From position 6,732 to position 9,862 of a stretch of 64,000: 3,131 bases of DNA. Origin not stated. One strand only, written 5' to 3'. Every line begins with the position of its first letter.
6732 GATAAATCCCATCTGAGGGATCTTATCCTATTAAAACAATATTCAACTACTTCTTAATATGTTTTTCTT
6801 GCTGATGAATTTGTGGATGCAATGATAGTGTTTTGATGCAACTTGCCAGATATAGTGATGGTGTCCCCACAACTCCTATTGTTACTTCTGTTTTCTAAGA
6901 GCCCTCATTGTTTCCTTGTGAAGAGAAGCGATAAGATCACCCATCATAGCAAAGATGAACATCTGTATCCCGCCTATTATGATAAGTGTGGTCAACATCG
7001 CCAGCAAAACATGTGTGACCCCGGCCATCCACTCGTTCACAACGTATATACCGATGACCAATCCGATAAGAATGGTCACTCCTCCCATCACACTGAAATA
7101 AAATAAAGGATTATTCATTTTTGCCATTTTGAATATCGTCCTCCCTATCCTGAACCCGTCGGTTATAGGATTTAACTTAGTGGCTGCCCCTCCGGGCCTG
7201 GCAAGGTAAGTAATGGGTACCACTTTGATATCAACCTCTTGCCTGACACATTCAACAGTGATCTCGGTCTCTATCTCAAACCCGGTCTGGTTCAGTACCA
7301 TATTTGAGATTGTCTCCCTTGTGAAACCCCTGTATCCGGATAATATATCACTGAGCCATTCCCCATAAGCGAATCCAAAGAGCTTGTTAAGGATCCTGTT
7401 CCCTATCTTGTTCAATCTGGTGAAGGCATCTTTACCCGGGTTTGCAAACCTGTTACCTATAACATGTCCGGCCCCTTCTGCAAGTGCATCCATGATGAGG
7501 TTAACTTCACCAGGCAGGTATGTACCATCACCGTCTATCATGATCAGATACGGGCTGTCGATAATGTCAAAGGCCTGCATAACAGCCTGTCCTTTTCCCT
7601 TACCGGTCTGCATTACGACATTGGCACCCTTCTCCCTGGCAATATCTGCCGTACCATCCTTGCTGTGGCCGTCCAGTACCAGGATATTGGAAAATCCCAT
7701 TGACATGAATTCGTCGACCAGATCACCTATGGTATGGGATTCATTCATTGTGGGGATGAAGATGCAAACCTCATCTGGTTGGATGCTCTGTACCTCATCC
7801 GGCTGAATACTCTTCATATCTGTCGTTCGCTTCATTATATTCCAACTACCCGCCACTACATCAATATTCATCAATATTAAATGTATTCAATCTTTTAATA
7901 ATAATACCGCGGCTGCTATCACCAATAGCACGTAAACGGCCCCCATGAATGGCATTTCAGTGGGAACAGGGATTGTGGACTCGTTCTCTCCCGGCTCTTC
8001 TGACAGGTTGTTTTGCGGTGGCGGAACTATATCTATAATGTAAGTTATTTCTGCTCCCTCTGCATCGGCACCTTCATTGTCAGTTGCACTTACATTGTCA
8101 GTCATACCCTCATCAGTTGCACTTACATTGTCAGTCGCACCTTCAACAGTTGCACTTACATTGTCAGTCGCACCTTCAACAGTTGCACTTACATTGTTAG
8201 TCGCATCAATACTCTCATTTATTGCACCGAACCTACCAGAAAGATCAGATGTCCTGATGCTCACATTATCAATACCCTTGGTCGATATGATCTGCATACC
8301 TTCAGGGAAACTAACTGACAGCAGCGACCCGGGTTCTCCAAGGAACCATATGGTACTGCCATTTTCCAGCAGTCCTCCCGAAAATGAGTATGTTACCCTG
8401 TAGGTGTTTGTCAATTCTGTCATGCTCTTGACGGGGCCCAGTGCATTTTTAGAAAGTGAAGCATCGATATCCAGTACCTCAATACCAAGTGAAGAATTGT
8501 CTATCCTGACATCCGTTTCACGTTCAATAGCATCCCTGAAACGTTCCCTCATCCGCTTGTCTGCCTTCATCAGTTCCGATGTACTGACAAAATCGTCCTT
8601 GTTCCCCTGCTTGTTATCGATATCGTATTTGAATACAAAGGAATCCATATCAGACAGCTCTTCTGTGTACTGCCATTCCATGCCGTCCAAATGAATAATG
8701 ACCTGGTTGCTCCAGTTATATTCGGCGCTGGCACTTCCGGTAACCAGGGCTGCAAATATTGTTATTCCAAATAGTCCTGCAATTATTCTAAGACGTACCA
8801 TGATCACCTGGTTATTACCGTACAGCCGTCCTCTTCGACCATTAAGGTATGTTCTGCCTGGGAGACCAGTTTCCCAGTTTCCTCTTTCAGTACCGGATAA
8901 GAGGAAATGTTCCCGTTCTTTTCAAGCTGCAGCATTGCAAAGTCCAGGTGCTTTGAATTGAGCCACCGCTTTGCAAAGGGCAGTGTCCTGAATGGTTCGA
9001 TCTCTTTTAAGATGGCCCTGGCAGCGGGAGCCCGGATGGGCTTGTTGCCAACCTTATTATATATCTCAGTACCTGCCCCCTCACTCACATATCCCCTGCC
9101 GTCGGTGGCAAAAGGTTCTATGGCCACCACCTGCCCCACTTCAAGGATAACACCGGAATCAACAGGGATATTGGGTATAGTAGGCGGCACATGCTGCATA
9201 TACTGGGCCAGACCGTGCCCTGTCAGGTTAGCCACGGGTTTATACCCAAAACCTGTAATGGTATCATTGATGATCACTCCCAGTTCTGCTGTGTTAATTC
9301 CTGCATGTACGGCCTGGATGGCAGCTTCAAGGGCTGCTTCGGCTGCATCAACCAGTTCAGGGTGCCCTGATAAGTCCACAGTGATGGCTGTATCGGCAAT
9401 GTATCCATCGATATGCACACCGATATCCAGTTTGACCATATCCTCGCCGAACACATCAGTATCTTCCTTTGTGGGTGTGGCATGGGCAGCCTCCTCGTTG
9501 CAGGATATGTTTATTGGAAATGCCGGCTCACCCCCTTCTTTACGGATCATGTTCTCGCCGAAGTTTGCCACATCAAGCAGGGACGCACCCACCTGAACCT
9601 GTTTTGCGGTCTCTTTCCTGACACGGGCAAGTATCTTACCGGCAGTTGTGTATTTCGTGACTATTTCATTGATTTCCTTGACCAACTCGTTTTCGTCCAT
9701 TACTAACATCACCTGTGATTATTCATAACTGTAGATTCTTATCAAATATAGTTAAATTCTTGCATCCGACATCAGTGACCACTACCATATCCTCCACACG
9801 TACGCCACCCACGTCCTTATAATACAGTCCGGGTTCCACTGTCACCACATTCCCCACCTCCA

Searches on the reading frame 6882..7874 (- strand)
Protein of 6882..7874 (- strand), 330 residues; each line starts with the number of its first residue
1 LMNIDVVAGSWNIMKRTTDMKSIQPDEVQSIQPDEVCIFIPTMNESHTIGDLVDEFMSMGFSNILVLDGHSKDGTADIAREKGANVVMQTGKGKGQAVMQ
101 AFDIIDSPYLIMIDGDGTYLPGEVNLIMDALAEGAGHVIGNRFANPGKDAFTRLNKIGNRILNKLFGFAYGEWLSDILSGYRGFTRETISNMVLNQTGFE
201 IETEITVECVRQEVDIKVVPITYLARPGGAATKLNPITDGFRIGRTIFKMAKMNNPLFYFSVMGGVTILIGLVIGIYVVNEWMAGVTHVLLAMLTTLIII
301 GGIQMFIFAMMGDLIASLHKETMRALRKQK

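Call 83: search_protein_families(library=pfam, proteins=[window:6882-7874:-], max_evalue=0.00001)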
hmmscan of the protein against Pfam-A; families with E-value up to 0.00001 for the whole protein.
window:6882-7874:- (330 aa): 1 family
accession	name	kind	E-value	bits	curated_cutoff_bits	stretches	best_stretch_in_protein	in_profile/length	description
PF00535.33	Glycos_transf_2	-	1.2e-18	68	23.3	1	37-188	1-163/168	Glycosyl transferase family 2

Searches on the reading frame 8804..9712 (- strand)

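Call 83: search_protein_families(library=pfam, proteins=[window:8804-9712:-], max_evalue=0.00001)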
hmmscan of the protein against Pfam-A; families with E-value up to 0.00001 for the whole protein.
window:8804-9712:- (302 aa): 1 family
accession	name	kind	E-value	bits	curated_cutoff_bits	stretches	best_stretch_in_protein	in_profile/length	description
PF00557.29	Peptidase_M24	-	2.3e-31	109.6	23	1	21-209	3-190/208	Metallopeptidase family M24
